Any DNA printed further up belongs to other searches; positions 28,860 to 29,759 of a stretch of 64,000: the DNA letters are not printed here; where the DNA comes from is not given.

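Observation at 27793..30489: AT-rich 2.1-kb insert between 226/235-bp direct repeats: stand-alone DnaB-core ATPase + small His-Me-finger-like protein (candidate integrated mini-replicon/satellite or novel two-gene defence module)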

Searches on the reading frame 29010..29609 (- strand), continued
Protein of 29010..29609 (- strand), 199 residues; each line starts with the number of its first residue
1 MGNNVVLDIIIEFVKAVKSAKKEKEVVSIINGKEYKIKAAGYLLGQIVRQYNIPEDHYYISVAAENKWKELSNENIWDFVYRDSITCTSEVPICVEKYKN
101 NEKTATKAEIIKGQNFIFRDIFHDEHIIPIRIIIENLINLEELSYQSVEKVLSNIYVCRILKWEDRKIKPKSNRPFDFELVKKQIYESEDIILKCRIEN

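Call 69: find_encoding_contigs(protein=P0021, flank=8000, max_places=3)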
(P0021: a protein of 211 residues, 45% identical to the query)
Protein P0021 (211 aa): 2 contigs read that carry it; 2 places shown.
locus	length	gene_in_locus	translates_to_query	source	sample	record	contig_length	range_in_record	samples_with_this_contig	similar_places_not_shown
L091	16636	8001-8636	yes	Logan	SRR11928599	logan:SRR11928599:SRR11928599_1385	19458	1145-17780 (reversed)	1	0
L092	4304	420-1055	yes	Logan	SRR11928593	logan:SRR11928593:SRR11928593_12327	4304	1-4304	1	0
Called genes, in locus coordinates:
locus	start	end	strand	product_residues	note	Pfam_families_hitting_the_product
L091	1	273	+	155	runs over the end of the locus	-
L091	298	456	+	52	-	PF01661:Macro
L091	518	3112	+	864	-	PF00580:UvrD-helicase, PF13245:AAA_19, PF13361:UvrD_C, PF01612:DNA_pol_A_exo1 (faint), PF00929:RNase_T, PF13538:UvrD_C_2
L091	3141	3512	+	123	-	-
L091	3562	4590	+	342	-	PF14022:DUF4238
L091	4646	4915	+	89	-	PF01381:HTH_3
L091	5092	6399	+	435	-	-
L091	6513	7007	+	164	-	-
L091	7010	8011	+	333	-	PF13280:WYL (weak)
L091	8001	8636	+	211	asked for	-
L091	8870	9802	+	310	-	PF14281:PDDEXK_4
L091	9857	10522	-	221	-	-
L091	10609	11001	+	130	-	-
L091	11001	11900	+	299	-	-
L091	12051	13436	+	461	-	PF26348:SRA_ScoMcrA, PF00293:NUDIX, PF14815:NUDIX_4, PF13020:NOV_C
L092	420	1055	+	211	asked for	-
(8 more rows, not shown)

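Call 73: search_protein_families(library=ncbifam, proteins=[window:29010-29609:-, P0068, P0099, P0021], max_evalue=0.1)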
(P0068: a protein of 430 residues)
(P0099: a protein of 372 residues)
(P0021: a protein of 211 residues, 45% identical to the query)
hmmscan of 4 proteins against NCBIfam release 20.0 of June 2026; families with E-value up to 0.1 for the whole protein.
window:29010-29609:- (199 aa): 1 family
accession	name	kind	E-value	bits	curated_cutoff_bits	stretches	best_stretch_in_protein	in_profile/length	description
TIGR00975.1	3a0107s03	equivalog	0.08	12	205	0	138-169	84-118/315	phosphate ABC transporter substrate-binding protein PstS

P0068 (430 aa): 0 families

P0099 (372 aa): 0 families

P0021 (211 aa): 0 families

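Call 76: search_dna_similar(query=window:29010-29609:-, collection=phages, mode=protein, max_rows=10, max_evalue=0.001)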
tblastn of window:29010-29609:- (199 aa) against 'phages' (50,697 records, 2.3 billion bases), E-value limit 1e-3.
No match.

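Call 77: search_dna_similar(query=window:29010-29609:-, collection=plasmids, mode=protein, max_rows=10, max_evalue=0.001)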
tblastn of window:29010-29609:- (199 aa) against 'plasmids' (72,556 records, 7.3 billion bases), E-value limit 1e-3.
No match.

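Call 98: search_protein_families(library=pfam, alignment_id=A4, max_evalue=1)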
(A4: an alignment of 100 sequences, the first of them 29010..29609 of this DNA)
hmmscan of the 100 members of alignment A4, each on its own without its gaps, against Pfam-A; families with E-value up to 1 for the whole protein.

A. member 1, window:29010-29609:- (199 aa): 0 families

B. families by the number of members that match (of 100 scanned): 68 families (the first 25 are shown)
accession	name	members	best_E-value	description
PF15902.12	Sortilin-Vps10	2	0.0062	Sortilin, neurotensin receptor 3,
PF01348.27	Intron_maturas2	2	0.037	Type II intron maturase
PF18491.7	SRA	1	1.5e-10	SET and RING associated domain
PF05133.19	SPP1_portal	1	0.00055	Phage portal protein, SPP1 Gp6-like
PF18719.7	ArlS_N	1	0.0016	ArlS sensor domain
PF22622.2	MFE-2_hydrat-2_N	1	0.0059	MFE-2 hydratase 2 N-terminal domain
PF02149.25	KA1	1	0.0062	Kinase associated domain 1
PF19022.5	DUF5748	1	0.0068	Family of unknown function (DUF5748)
PF05606.16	DUF777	1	0.013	Borrelia burgdorferi protein of unknown function (DUF777)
PF01316.27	Arg_repressor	1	0.013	Arginine repressor, DNA binding domain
PF09987.14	DUF2226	1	0.02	Uncharacterized protein conserved in archaea (DUF2226)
PF14287.11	DUF4368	1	0.02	Domain of unknown function (DUF4368)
PF11687.14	DUF3284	1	0.025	Domain of unknown function (DUF3284)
PF10960.13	Holin_BhlA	1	0.029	BhlA holin family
PF01853.24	MOZ_SAS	1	0.03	MOZ/SAS family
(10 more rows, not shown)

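Call 107: list_cluster_members(proteins=[window:29010-29609:-, window:28341-28991:-, window:30490-33126:-])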
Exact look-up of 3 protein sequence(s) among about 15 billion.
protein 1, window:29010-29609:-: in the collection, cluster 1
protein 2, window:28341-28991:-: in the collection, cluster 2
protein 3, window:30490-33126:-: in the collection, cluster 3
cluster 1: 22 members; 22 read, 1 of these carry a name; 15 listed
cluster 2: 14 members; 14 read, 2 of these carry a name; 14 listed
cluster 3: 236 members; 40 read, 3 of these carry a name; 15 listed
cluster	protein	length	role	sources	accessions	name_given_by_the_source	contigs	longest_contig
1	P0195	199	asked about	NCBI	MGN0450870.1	MAG: hypothetical protein ACI4FN_01970 [Acutalibacteraceae bacterium]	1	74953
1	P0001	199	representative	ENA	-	-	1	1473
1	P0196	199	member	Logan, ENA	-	-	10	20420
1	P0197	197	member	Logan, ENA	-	-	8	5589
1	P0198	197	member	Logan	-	-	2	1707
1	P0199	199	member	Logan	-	-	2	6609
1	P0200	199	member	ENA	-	-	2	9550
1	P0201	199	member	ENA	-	-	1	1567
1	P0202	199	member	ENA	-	-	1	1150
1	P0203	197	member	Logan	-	-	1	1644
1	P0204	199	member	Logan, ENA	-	-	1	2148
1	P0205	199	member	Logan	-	-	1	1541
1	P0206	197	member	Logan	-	-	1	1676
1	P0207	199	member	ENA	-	-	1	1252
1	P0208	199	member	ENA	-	-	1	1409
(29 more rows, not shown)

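Call 108: find_encoding_contigs(protein=P0196, flank=6000, max_places=8)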
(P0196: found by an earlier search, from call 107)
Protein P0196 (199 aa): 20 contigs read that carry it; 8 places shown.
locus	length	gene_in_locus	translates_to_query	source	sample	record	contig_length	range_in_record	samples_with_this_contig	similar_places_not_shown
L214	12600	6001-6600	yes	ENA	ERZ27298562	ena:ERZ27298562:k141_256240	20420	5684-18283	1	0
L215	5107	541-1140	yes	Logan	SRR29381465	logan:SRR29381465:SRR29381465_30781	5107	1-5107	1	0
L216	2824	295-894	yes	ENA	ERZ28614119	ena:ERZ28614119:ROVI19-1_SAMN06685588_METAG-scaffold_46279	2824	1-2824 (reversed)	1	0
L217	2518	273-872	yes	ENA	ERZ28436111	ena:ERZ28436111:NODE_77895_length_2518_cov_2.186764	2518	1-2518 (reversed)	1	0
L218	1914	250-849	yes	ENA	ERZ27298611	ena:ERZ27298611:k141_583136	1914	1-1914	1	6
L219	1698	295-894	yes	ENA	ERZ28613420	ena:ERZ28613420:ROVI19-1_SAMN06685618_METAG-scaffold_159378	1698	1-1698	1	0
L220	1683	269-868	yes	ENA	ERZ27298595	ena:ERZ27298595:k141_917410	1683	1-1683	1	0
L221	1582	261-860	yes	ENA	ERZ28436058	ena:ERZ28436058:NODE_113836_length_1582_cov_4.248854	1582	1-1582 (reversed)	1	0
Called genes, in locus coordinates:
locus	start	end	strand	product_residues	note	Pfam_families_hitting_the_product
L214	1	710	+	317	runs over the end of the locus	-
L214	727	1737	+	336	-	PF25209:Phage_capsid_4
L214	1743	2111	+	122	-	-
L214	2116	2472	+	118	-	-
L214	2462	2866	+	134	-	-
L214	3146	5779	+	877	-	PF01326:PPDK_N, PF00391:PEP-utilizers, PF02896:PEP-utilizers_C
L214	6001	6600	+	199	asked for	-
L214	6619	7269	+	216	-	PF03796:DnaB_C (weak)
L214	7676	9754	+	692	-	PF12773:DZR (faint), PF14353:CpXC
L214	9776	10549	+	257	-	PF13240:Zn_Ribbon_1 (weak)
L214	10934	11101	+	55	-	-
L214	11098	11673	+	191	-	PF00239:Resolvase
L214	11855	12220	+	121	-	PF02452:PemK_toxin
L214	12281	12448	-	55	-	-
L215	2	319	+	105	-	?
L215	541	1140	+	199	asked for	-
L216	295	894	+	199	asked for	-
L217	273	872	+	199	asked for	-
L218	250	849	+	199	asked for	-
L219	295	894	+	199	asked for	-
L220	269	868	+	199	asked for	-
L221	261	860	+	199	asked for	-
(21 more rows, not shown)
